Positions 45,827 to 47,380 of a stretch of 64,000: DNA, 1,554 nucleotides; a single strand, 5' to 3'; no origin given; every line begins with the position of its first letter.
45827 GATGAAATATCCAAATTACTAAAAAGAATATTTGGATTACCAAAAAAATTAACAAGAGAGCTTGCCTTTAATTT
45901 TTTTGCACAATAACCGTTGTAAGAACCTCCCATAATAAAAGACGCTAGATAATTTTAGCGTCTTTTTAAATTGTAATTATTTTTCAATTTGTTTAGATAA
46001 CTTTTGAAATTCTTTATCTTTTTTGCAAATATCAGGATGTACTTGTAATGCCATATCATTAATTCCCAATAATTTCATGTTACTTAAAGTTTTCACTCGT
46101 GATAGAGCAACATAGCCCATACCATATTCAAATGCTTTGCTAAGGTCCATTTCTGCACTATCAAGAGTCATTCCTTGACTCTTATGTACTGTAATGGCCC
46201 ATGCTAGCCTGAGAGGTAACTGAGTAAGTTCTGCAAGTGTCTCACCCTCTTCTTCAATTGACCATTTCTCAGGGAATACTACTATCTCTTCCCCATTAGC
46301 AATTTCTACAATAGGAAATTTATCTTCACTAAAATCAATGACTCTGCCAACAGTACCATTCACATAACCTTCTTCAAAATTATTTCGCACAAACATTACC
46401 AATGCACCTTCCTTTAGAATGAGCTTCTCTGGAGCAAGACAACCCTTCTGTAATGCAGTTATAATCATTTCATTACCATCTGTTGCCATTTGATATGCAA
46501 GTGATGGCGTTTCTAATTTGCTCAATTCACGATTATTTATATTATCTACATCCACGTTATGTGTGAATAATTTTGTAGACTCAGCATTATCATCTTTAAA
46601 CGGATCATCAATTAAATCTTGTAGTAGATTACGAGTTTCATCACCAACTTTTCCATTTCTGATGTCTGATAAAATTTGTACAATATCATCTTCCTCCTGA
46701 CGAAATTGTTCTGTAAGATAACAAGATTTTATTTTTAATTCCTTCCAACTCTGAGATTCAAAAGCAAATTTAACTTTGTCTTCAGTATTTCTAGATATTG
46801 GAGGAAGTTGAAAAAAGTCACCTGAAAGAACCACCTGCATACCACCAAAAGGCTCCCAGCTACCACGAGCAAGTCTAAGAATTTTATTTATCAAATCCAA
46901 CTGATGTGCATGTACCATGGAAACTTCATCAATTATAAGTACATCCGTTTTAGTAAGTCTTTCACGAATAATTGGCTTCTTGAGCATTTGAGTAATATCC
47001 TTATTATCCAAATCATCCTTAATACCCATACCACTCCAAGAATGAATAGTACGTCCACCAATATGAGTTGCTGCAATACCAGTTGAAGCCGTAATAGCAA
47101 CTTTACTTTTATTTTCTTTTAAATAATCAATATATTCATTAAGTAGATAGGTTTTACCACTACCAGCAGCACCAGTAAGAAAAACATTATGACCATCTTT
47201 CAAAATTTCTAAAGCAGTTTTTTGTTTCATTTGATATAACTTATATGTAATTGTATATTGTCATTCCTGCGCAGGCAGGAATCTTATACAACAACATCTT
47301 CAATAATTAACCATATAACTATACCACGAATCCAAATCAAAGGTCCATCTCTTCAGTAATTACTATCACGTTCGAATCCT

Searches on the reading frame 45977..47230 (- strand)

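Call 56: search_protein_families(library=ncbifam, proteins=[window:45977-47230:-], max_evalue=1e-10)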
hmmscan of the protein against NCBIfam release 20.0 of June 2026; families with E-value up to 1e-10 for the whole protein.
window:45977-47230:- (417 aa): 4 families
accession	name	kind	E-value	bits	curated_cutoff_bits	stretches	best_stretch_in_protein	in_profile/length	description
TIGR01448.2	helicase_RecD2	equivalog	8.5e-26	90.3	500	1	2-354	320-651/713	SF1B family DNA helicase RecD2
TIGR02768.1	TraA_Ti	equivalog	3.4e-17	62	590.45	0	269-381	612-709/751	Ti-type conjugative transfer relaxase TraA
TIGR01447.1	recD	equivalog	1.4e-15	57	310.15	0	3-148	153-307/597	exodeoxyribonuclease V subunit alpha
NF010464.0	PRK13889.1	subfamily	2.4e-14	52.2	1015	1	2-382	350-696/992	conjugal transfer relaxase TraA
